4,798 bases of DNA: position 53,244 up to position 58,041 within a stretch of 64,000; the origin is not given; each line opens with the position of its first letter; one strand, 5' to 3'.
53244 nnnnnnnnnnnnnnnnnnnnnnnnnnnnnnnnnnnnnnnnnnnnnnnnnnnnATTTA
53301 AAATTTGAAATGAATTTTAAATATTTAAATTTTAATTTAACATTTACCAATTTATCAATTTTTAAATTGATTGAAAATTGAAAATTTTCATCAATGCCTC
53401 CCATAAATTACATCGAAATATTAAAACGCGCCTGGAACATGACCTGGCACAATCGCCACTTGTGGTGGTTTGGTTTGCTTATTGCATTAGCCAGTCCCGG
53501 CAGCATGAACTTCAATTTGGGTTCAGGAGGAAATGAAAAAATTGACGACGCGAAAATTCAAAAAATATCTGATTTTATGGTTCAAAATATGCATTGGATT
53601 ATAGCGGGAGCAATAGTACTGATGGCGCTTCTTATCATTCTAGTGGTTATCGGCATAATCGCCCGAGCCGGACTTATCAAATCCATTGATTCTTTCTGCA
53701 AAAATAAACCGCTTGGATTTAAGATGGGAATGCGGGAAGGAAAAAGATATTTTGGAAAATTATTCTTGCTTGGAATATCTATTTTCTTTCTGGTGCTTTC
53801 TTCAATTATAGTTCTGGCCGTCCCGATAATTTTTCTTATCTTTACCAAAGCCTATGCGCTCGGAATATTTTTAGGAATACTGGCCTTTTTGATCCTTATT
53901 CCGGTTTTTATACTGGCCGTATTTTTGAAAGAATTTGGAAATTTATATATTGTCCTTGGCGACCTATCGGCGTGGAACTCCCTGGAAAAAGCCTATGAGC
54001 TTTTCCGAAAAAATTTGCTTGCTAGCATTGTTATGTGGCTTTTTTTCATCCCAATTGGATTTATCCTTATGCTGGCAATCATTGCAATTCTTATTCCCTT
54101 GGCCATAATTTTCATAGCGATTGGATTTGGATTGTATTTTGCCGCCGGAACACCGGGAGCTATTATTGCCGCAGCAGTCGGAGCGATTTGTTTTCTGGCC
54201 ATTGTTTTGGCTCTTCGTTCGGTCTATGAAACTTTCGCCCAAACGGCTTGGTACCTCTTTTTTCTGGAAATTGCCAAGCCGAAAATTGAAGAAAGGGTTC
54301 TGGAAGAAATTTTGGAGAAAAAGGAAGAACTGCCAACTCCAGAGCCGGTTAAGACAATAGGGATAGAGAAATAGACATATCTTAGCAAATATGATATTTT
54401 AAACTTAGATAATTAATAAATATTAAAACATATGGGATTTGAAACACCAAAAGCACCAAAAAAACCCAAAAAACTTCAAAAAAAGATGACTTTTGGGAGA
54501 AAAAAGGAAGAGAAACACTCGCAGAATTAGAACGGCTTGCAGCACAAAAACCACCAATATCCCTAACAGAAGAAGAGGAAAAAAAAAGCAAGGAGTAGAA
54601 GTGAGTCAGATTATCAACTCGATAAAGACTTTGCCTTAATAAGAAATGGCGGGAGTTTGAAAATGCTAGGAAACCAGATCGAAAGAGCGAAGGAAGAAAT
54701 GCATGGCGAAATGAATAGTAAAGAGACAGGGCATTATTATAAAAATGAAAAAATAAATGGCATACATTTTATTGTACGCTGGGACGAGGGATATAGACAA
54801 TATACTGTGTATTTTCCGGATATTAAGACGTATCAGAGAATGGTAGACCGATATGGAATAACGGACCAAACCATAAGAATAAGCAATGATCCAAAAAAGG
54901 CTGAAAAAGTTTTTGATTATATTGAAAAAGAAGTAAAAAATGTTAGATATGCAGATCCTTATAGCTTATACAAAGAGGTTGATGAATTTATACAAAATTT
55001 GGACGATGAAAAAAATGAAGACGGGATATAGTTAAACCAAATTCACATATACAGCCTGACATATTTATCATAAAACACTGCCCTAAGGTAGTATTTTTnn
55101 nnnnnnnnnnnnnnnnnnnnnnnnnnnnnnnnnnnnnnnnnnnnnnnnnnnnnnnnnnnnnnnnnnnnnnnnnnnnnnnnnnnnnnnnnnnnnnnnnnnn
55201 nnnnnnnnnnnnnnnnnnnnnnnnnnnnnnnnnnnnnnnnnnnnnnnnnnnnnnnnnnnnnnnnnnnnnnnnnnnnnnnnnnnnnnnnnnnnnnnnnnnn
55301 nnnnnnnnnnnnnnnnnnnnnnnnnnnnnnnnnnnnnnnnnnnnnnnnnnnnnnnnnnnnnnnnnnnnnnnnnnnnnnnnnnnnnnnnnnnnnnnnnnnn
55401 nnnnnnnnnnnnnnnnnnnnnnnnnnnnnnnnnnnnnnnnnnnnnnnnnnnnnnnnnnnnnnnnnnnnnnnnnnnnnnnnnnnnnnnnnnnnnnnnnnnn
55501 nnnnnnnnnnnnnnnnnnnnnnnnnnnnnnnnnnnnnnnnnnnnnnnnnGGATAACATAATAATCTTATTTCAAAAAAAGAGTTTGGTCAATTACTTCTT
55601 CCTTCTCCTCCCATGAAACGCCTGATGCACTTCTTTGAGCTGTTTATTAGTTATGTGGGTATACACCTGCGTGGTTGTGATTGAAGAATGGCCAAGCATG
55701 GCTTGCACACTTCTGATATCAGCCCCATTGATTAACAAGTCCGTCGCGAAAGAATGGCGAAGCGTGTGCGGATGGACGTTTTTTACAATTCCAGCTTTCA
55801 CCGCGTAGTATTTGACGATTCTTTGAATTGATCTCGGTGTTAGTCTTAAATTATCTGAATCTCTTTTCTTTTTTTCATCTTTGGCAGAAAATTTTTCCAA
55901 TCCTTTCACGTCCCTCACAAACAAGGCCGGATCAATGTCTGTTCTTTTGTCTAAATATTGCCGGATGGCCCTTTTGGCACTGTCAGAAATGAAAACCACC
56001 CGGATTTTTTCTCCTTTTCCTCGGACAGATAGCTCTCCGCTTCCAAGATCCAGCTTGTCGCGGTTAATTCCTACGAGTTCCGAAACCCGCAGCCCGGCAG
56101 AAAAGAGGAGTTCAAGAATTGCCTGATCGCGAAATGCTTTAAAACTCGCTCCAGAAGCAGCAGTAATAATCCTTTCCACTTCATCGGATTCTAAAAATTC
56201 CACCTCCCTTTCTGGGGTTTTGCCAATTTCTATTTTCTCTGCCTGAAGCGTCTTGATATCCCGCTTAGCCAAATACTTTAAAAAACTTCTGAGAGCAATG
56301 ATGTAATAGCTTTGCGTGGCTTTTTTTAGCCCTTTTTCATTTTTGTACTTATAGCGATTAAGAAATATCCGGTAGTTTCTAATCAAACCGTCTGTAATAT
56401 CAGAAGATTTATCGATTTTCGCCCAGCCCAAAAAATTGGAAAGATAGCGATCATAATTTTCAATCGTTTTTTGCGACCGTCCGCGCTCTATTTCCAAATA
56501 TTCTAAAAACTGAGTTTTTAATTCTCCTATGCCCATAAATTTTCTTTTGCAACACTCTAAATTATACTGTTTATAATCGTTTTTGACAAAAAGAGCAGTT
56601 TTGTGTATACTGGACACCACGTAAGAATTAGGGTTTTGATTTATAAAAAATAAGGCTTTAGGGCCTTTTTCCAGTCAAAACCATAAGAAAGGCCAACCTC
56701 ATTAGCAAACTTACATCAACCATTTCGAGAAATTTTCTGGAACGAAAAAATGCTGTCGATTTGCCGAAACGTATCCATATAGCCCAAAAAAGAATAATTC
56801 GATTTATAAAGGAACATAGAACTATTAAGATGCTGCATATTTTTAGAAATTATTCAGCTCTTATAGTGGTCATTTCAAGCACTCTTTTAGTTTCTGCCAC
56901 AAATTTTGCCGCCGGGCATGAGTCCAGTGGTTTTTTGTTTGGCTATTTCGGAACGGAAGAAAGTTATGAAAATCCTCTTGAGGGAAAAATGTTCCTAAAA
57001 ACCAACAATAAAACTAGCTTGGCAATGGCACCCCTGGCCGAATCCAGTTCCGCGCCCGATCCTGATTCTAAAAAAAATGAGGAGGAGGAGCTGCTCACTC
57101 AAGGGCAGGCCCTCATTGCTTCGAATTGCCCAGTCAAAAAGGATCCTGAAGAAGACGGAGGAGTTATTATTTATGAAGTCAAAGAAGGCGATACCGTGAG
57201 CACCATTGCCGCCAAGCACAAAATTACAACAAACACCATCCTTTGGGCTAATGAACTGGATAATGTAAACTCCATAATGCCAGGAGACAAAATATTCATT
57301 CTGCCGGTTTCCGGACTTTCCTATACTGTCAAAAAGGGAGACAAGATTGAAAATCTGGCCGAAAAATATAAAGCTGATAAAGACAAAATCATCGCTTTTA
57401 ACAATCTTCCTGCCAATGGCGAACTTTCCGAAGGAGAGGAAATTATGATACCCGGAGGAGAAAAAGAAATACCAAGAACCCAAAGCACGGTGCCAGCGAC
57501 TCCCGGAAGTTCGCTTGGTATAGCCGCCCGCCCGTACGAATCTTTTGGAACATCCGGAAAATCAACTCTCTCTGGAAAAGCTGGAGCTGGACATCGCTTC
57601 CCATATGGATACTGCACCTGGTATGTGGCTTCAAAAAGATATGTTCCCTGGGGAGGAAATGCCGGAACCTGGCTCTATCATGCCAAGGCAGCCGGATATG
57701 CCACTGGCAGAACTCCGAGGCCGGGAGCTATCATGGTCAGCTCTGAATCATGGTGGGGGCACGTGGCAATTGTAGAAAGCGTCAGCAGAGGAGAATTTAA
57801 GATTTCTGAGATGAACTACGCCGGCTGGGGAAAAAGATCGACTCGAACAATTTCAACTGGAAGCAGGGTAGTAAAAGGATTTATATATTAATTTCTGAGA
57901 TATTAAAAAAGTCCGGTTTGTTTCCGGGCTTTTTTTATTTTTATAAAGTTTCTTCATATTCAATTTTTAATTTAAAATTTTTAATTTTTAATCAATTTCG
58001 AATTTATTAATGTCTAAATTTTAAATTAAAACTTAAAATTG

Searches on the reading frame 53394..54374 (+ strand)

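Call 17: search_protein_families(library=pfam, proteins=[window:53394-54374:+], max_evalue=0.001)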
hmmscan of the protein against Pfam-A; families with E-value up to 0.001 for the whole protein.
window:53394-54374:+ (326 aa): 1 family
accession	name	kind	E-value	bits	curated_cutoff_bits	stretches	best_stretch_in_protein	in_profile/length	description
PF24400.1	DUF7544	-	1.1e-05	25.3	27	1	28-292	31-293/302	Family of unknown function (DUF7544)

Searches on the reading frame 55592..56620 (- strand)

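Call 18: search_protein_families(library=pfam, proteins=[window:55592-56620:-], max_evalue=0.001)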
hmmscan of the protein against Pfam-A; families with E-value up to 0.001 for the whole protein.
window:55592-56620:- (342 aa): 4 families
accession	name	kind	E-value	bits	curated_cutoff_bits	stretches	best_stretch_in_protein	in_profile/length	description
PF00589.27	Phage_integrase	-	1.4e-40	139.3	27.1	1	142-325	2-170/172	Phage integrase family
PF02899.23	Phage_int_SAM_1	-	1.2e-13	51.5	22.3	1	37-120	3-82/83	Phage integrase, N-terminal SAM-like domain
PF13495.12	Phage_int_SAM_4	-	5.7e-07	30.3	27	1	37-123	4-84/85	Phage integrase, N-terminal SAM-like domain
PF13102.12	Phage_int_SAM_5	-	0.00026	21.8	22.3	1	40-124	8-89/98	Phage integrase SAM-like domain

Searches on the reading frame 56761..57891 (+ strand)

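Call 18: search_protein_families(library=pfam, proteins=[window:56761-57891:+], max_evalue=0.001)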
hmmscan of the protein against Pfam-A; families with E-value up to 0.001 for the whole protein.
window:56761-57891:+ (376 aa): 4 families
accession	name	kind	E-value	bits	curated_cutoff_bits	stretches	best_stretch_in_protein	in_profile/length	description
PF01476.26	LysM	-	1.1e-19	70.6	20.9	2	138-180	1-42/43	LysM domain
PF05257.22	CHAP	-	2.9e-17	63.4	26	1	278-352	4-81/81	CHAP domain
PF23473.1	LysM3_LYK4_5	-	2.7e-12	47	29.3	2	138-174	5-40/48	LYK4/5 LysM3 domain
PF23446.1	LysM1_NFP_LYK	-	0.00046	21.4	36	0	195-231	17-54/60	NFP/LYK LysM1 domain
